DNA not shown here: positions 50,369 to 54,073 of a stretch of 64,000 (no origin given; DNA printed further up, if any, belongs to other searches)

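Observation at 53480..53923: Compositional break: the C-terminal ~145 codons (secretion-signal region) of giant paralog 2 are markedly lower in GC than the rest of the gene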

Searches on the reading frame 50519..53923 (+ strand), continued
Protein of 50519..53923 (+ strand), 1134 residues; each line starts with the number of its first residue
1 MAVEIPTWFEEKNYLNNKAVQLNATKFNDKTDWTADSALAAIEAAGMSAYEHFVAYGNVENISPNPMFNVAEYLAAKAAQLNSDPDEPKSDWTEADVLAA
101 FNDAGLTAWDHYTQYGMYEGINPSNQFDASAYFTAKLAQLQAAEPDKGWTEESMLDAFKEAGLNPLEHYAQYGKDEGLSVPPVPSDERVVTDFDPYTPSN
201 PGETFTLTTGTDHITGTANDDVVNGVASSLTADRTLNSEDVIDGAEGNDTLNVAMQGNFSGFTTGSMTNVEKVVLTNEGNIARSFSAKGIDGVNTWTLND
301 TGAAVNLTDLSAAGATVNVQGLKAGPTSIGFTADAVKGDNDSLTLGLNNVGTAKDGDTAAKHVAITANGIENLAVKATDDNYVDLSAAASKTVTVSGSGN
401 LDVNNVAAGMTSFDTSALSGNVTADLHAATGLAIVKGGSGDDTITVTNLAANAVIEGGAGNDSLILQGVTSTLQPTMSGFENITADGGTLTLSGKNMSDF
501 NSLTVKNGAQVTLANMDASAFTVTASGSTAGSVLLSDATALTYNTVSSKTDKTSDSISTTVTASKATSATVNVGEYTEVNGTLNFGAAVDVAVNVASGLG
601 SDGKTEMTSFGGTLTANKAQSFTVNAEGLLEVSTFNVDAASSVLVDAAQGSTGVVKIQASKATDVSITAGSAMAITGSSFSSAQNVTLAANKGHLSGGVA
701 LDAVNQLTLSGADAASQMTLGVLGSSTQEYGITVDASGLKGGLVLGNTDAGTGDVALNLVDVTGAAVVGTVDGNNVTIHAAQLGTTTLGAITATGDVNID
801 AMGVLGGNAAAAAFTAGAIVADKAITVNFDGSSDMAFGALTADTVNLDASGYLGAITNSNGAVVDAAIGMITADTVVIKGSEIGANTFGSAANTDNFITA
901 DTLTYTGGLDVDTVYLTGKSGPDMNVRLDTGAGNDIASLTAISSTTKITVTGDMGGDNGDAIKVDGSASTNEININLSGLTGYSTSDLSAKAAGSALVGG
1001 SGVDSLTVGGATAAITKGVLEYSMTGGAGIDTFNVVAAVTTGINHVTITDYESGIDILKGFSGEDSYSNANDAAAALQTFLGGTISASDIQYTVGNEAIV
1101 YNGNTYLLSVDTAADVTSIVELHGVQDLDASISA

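Call 35: find_encoding_contigs(protein=P0095, flank=2500, max_places=1)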
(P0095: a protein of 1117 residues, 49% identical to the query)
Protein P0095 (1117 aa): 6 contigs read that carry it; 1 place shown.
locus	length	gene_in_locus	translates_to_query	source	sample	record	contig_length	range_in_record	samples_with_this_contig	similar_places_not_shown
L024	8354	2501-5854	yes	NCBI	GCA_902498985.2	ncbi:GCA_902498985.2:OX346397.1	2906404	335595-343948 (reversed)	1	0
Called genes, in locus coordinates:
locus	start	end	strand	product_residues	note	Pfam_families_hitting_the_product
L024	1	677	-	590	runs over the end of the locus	PF00664:ABC_membrane, PF00005:ABC_tran, PF13304:AAA_21 (faint)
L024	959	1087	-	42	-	-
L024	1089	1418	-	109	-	-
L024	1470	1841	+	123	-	PF00239:Resolvase, PF02796:HTH_7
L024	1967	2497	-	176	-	-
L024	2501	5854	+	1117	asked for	-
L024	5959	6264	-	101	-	-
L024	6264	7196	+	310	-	PF13578:Methyltransf_24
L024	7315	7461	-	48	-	-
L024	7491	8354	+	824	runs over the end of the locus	PF00534:Glycos_transf_1, PF13692:Glyco_trans_1_4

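Call 36: find_encoding_contigs(protein=P0109, flank=2500, max_places=1)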
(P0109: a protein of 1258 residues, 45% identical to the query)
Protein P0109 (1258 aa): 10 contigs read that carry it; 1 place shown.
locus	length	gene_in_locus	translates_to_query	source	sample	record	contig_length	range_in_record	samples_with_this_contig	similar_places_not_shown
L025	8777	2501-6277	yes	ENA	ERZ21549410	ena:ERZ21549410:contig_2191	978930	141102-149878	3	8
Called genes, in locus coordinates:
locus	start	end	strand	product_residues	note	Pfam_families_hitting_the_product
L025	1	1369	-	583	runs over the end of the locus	PF00664:ABC_membrane, PF00005:ABC_tran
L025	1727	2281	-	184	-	PF00239:Resolvase, PF02796:HTH_7 (weak)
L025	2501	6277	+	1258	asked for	PF00353:HemolysinCabind (faint)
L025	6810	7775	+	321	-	PF00535:Glycos_transf_2, PF13641:Glyco_tranf_2_3, PF10111:Glyco_tranf_2_2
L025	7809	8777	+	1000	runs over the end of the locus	PF00702:Hydrolase (weak), PF05045:RgpF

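Call 52: search_solved_structures(query=A1, max_evalue=1)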
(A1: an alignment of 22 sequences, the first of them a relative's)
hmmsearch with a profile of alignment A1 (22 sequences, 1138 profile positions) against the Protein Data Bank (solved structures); distinct sequences matched with E-value up to 1: 5.
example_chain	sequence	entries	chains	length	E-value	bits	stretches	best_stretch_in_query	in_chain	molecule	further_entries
6p5t_A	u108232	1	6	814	3e-11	45.1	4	363-470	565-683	S-layer protein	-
5n97_A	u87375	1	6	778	1e-10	43.4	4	363-470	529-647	S-layer protein rsaA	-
6z7p_A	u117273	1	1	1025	2.2e-10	42.3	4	363-470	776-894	S-layer protein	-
5n8p_A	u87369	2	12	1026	3.4e-10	41.6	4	363-470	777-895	S-layer protein | S-layer protein rsaA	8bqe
7rah_E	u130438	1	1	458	9e-05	23.7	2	984-1056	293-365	Bifunctional adenylate cyclase toxin/hemolysin CyaA,Bifunctional adenylate cyclase toxin/h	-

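Call 71: predict_structure(alignment_id=A3)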
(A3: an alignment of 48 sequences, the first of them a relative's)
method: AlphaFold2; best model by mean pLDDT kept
length: 1134 residues; sequences in the alignment: 48
mean_pLDDT: 88.9   pTM: 0.66
mean pLDDT of the five models: 88.9, 87.7, 87.1, 86.9, 86.7
residues with pLDDT >= 90: 671; 70-90: 393; 50-70: 66; < 50: 4
segments of 3 or more residues with pLDDT < 50: none
pLDDT, mean of each block of 10 residues (from residue 1): 74 85 76 81 90 89 87 90 81 87 90 86 87 90 87 88 86 80 74 72 88 90 88 88 89 93 92 90 93 89 89 83 89 77 88 68 89 89 90 87 92 89 91 89 92 88 92 89 94 87 95 88 96 89 95 95 94 97 95 97 95 96 97 97 97 96 97 96 97 94 97 96 96 97 97 97 96 98 95 98 85 94 97 93 97 85 81 97 89 73 95 93 96 94 96 92 93 95 95 92 90 64 91 79 85 86 65 79 69 75 85 76 81 47
secondary structure, 60 per line:
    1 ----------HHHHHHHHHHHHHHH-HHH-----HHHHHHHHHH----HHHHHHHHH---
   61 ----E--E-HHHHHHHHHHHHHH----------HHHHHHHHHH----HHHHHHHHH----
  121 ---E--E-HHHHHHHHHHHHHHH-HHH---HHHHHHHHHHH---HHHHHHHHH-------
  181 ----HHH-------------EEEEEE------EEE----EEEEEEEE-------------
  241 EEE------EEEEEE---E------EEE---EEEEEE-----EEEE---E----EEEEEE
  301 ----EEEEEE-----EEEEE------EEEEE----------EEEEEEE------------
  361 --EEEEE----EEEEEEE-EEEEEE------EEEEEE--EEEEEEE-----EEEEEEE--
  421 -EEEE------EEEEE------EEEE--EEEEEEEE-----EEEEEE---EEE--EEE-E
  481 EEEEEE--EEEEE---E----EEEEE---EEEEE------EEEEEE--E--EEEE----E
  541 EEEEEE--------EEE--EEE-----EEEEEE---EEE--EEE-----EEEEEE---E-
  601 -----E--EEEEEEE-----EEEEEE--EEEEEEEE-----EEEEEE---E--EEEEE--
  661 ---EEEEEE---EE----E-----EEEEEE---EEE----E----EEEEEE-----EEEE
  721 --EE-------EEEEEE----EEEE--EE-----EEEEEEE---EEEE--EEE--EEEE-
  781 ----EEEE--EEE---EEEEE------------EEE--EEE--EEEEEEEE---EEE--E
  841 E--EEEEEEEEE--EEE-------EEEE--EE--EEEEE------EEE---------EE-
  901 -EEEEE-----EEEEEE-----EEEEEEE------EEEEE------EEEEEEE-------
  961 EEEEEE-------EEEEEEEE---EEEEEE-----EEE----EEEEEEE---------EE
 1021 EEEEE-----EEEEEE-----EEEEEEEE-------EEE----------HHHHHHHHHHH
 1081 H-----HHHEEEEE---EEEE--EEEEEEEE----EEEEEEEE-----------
elements in order (helices of 4 or more, strands of 3 or more residues): H11-25 H35-44 H49-57 H70-83 H94-103 H108-116 H129-143 H151-161 H165-173 E201-206 E213-215 E220-227 E241-243 E250-255 E266-268 E272-277 E283-286 E295-300 E305-310 E316-320 E327-331 E342-348 E363-367 E372-378 E380-385 E392-397 E400-406 E412-418 E422-425 E432-436 E443-446 E449-456 E462-467 E471-473 E476-478 E480-486 E489-493 E502-506 E510-514 E521-526 E532-535 E540-546 E555-557 E560-562 E568-573 E577-579 E582-584 E590-595 E609-615 E621-626 E629-636 E642-647 E654-658 E664-669 E685-690 E694-696 E706-711 E717-720 E732-737 E742-745 E755-761 E765-768 E771-773 E776-779 E785-788 E791-793 E797-801 E814-816 E819-821 E824-831 E835-837 E844-852 E855-857 E865-868 E875-879 E886-888 E902-906 E912-917 E923-929 E936-940 E947-953 E961-966 E974-981 E985-990 E996-998 E1003-1009 E1019-1025 E1031-1036 E1042-1049 E1057-1059 H1070-1081 E1090-1094 E1098-1101 E1104-1111 E1116-1123

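Call 73: fold_search(model_id=the predicted structure, library=pdb)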
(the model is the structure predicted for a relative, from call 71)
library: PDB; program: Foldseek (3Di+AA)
matches with E <= 10: 79; with E <= 0.001: 6
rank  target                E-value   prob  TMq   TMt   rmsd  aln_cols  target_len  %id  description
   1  6z7p_A                4.5e-09  1.00  0.15  0.16  33.8      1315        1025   15  Composite model of the Caulobacter crescentus S-layer bound to the O-antigen of lipopolysaccharide (released 2020-07-15)
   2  6p5t_C                6.6e-09  1.00  0.15  0.21  32.2      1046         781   18  Surface-layer (S-layer) RsaA protein from Caulobacter crescentus bound to strontium and iodide (released 2020-01-15)
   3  6p5t_D                1.1e-08  1.00  0.15  0.20  32.9      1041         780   18  Surface-layer (S-layer) RsaA protein from Caulobacter crescentus bound to strontium and iodide (released 2020-01-15)
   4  6p5t_A                1.7e-08  1.00  0.15  0.20  31.7      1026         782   19  Surface-layer (S-layer) RsaA protein from Caulobacter crescentus bound to strontium and iodide (released 2020-01-15)
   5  6p5t_B                2.6e-07  1.00  0.15  0.19  32.0      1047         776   17  Surface-layer (S-layer) RsaA protein from Caulobacter crescentus bound to strontium and iodide (released 2020-01-15)
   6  5n8p_A                3.2e-07  1.00  0.14  0.18  31.4      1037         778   16  S-layer protein RsaA from C. crescentus (released 2017-04-12)
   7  1o0t                  6.4e-01  0.44  0.08  0.18  14.5       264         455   19  CRYSTAL STRUCTURE OF A COLD ADAPTED ALKALINE PROTEASE FROM PSEUDOMONAS TAC II 18, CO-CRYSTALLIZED WITH 5 mM EDTA (5 DAYS (released 2003-07-15)
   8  3u1r                  6.4e-01  0.16  0.07  0.15  15.0       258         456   15  Structure Analysis of A New Psychrophilic Marine Protease (released 2012-10-31)
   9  1sat                  7.0e-01  0.16  0.07  0.13  15.3       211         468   20  CRYSTAL STRUCTURE OF THE 50 KDA METALLO PROTEASE FROM S. MARCESCENS (released 1995-07-31)
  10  1o0q                  7.0e-01  0.09  0.07  0.13  14.8       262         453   16  Crystal structure of a cold adapted alkaline protease from Pseudomonas TAC II 18, co-crystallized with 1 mM EDTA (released 2003-07-15)
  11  8wqt_A                9.9e-01  0.04  0.10  0.15  29.3       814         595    8  Cryo-EM Structure of Mouse TLR4/MD-2/DLAM1 complex (released 2024-10-16)
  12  5d7w                  1.0e+00  0.21  0.08  0.16  14.8       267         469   17  Crystal structure of serralysin (released 2016-01-13)
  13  1om8                  1.1e+00  0.38  0.09  0.20  13.6       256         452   18  CRYSTAL STRUCTURE OF A COLD ADAPTED ALKALINE PROTEASE FROM PSEUDOMONAS TAC II 18, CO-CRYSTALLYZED WITH 10 mM EDTA (released 2003-07-15)
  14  7rah_E                1.2e+00  0.07  0.09  0.19  13.8       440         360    9  Adenylate cyclase toxin RTX domain fragment bound to M1H5 Fab and M2B10 Fab (released 2021-09-15)
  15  1g9k                  1.2e+00  0.12  0.07  0.14  14.3       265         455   16  CRYSTAL STRUCTURE OF A PSYCHROPHILIC ALKALINE PROTEASE FROM PSEUDOMONAS TAC II 18 (released 2003-02-14)
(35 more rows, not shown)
